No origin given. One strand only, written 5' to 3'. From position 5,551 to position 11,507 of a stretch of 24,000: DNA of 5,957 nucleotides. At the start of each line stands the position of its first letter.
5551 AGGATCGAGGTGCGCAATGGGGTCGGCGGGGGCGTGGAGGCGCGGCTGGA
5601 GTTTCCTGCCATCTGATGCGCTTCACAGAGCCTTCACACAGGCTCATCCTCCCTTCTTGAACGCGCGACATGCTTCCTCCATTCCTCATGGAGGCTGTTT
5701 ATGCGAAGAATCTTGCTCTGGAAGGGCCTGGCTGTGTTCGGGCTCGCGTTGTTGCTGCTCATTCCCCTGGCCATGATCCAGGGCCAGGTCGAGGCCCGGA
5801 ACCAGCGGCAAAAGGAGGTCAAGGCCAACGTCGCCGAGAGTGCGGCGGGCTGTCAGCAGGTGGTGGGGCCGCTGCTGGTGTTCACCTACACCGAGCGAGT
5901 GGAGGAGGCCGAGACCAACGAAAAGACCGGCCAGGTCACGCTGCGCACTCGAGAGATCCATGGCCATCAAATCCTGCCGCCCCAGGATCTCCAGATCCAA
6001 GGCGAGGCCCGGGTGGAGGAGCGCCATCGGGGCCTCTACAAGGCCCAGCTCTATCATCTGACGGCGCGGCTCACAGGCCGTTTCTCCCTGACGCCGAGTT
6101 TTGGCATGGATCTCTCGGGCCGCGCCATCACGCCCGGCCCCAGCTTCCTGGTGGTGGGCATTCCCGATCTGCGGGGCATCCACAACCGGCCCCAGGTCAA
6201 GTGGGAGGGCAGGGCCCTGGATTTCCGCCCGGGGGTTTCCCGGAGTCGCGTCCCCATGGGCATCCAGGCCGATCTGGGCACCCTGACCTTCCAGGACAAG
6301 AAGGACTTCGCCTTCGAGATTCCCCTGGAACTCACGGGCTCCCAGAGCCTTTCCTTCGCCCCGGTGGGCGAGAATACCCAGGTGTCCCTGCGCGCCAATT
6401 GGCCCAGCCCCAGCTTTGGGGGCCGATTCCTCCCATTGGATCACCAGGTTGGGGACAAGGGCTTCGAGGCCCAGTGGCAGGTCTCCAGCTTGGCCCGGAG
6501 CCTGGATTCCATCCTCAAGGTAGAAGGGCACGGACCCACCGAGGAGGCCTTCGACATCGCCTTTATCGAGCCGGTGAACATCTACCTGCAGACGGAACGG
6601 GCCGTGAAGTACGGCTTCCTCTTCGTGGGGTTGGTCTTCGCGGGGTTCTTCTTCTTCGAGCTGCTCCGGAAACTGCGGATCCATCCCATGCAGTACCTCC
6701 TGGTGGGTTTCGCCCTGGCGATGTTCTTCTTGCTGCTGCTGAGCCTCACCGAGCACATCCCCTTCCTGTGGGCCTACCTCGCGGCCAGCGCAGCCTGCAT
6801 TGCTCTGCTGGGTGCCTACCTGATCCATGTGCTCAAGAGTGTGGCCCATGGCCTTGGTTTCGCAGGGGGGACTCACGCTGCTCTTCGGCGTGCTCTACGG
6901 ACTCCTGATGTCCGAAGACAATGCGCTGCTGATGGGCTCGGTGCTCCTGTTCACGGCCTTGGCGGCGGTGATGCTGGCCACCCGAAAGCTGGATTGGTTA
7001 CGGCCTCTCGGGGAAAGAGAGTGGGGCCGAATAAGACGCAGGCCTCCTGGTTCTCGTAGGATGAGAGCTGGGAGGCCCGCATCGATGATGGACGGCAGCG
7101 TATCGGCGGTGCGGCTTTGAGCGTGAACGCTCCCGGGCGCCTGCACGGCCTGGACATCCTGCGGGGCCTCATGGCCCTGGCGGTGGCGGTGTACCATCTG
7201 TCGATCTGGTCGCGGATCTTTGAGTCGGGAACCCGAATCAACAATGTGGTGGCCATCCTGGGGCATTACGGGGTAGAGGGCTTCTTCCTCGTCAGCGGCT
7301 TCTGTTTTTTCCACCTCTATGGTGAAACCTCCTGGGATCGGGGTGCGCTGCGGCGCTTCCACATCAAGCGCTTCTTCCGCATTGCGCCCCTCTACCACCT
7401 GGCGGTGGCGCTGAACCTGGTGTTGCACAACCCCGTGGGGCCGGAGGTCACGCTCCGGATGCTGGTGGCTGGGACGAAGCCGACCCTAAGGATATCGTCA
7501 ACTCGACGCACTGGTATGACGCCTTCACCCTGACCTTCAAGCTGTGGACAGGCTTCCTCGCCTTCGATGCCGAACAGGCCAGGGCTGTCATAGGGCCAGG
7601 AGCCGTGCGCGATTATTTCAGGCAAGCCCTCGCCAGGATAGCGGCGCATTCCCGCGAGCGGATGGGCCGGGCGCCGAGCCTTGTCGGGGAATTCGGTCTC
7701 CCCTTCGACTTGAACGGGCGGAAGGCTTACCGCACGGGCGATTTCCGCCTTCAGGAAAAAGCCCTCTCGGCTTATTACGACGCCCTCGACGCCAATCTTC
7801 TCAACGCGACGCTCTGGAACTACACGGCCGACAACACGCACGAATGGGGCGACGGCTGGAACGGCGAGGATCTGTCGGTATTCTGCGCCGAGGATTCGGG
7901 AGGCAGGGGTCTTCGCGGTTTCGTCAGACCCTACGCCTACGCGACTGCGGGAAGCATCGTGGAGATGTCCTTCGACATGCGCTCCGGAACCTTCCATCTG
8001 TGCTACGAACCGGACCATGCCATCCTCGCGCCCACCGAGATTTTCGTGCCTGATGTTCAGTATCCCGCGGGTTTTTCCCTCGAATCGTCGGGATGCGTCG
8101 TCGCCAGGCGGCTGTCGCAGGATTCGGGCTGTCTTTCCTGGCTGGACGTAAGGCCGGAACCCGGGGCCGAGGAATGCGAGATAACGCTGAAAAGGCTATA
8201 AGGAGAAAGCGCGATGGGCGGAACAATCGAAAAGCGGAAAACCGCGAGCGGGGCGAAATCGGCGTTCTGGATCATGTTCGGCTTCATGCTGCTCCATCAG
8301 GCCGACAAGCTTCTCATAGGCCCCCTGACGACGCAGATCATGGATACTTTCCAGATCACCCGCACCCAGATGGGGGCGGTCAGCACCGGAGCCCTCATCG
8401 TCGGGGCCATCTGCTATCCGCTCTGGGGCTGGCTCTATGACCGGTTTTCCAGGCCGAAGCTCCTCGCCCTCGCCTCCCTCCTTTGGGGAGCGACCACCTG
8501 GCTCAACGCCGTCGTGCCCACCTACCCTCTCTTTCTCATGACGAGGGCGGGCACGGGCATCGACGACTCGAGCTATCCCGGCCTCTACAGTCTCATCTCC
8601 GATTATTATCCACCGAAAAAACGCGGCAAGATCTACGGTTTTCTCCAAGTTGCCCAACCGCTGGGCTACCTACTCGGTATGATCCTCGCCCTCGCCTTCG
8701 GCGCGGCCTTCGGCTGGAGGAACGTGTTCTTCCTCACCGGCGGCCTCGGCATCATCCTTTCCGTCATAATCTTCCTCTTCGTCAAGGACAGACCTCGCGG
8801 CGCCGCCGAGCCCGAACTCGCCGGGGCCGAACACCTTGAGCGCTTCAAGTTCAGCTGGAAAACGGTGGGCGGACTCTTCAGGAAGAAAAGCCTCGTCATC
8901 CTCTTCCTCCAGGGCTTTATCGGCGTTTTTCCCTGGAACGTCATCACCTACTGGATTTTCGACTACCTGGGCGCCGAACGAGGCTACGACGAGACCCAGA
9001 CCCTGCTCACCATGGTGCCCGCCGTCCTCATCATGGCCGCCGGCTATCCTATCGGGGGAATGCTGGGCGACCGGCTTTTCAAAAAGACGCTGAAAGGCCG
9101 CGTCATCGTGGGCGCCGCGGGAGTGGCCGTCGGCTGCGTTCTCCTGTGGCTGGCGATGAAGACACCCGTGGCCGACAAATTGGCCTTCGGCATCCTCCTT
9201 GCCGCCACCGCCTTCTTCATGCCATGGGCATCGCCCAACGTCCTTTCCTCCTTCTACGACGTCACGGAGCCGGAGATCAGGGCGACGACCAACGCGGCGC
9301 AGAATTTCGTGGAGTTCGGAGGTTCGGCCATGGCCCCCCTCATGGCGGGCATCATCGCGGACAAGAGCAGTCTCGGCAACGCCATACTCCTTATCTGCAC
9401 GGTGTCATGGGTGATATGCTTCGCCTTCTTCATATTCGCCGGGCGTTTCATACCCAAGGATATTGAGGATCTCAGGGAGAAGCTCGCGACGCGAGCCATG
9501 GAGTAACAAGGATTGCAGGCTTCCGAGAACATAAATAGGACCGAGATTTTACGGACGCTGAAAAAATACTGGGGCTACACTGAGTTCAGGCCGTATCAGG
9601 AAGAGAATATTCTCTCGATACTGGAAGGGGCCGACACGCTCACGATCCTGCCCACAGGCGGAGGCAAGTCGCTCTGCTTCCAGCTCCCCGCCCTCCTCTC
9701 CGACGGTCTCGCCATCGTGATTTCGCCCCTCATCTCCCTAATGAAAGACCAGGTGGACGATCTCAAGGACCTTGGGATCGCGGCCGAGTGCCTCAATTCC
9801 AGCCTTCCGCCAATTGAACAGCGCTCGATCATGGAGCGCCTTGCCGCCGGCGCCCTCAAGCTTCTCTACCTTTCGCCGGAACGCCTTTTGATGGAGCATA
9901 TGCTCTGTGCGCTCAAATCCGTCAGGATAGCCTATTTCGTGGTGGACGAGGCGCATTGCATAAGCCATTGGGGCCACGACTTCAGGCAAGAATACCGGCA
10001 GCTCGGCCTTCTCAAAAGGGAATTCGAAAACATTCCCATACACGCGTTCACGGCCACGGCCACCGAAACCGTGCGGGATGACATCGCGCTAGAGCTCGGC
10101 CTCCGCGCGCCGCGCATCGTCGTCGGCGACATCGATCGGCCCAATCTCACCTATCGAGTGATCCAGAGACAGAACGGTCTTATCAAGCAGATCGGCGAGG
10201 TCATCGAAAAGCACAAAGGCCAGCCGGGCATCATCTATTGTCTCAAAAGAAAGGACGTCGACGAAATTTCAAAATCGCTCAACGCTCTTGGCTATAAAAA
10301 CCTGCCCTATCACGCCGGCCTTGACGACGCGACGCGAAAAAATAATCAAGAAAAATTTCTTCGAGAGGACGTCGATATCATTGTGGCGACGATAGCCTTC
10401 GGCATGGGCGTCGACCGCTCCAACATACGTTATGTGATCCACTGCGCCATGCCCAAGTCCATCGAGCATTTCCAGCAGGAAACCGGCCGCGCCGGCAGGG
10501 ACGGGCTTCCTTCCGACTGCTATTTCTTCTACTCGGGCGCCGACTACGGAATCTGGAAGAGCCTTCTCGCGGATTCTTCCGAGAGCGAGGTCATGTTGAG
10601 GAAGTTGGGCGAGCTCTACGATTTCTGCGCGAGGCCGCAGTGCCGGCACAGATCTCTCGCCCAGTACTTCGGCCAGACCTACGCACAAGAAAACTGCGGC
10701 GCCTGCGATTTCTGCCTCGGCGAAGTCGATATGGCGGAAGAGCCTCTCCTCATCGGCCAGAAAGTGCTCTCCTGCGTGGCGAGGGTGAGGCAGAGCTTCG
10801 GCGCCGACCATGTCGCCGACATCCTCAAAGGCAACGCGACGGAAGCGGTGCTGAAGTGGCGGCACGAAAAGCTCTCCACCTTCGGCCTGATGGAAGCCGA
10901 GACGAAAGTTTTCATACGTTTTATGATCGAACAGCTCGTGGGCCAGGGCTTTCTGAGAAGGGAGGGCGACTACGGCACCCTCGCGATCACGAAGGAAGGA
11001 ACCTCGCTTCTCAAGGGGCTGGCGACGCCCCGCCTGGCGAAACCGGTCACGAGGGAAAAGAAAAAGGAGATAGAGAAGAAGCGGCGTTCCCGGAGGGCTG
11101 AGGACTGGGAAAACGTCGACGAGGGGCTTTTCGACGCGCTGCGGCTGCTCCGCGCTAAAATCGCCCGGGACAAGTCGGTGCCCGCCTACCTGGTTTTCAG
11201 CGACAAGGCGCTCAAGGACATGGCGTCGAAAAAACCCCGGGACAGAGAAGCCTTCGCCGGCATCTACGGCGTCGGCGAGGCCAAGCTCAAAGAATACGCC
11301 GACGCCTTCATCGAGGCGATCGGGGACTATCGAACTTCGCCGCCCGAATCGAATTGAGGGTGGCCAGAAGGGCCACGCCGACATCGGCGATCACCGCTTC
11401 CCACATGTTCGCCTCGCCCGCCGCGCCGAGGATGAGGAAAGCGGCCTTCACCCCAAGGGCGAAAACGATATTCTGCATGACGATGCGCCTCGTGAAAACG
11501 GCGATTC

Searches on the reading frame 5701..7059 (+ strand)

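Call 52: search_protein_families(library=pfam, proteins=[window:5701-7059:+], max_evalue=0.00001)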
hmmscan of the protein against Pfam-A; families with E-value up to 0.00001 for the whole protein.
window:5701-7059:+ (452 aa): 1 family
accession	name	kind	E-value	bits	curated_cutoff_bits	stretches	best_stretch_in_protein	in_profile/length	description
PF06123.17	CreD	-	1.1e-124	417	23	1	5-391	2-386/428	Inner membrane protein CreD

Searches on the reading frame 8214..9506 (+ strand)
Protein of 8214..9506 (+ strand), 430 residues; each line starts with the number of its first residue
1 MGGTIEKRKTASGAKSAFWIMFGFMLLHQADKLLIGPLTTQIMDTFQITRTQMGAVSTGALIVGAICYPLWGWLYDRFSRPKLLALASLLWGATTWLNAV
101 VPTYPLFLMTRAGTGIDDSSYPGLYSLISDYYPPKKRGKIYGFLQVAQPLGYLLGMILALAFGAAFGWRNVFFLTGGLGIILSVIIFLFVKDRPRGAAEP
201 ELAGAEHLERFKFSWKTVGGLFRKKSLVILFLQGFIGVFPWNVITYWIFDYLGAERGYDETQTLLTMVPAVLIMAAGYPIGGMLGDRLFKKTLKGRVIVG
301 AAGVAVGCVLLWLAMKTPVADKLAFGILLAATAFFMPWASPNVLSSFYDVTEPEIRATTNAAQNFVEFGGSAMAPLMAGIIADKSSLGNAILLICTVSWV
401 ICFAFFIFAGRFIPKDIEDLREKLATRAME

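Call 52: search_protein_families(library=pfam, proteins=[window:8214-9506:+], max_evalue=0.00001)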
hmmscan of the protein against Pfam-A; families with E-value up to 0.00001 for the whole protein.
window:8214-9506:+ (430 aa): 3 families
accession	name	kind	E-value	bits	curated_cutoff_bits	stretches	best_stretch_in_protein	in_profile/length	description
PF07690.21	MFS_1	-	2.6e-50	171.8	33.4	1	22-375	3-347/347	Major Facilitator Superfamily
PF12832.13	MFS_1_like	-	2.7e-06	27.1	25.2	0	42-275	25-261/373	MFS_1 like family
PF13347.12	MFS_2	-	3.9e-06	26.1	27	0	134-340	129-332/427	MFS/sugar transport protein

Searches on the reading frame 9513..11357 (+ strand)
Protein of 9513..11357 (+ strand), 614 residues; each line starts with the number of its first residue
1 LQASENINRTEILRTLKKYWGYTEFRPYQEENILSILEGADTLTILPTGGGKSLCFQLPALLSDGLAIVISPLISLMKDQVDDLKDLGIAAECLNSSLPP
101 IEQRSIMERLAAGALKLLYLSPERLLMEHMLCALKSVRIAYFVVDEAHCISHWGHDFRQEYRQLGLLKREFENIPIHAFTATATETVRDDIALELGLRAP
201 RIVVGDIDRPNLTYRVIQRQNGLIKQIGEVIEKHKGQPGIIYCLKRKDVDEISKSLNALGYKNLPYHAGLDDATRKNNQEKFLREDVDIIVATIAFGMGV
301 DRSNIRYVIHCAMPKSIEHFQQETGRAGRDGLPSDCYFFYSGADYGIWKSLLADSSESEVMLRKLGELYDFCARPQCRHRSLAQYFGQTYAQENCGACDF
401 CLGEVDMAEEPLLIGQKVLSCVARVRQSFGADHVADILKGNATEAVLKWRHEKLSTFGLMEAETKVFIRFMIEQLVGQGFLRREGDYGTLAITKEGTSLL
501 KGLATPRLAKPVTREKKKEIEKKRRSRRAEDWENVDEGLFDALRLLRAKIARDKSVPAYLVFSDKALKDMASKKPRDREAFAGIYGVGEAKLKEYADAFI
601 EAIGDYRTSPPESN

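Call 52: search_protein_families(library=pfam, proteins=[window:9513-11357:+], max_evalue=0.00001)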
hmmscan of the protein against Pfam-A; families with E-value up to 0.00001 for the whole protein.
window:9513-11357:+ (614 aa): 5 families
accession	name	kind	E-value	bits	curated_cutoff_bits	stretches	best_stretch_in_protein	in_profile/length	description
PF00270.35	DEAD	-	1.3e-27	97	26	1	26-188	1-165/167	DEAD/DEAH box helicase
PF09382.16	RQC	-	3.2e-23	82.2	23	1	416-516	12-113/114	RQC domain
PF00271.37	Helicase_C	-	2.6e-21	76.4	23.5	1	225-331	4-110/110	Helicase conserved C-terminal domain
PF00570.28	HRDC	-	3.1e-20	72.4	23.8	1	537-603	2-68/68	HRDC domain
PF16124.10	RecQ_Zn_bind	-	2.5e-12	47.8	25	1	344-402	3-66/66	RecQ zinc-binding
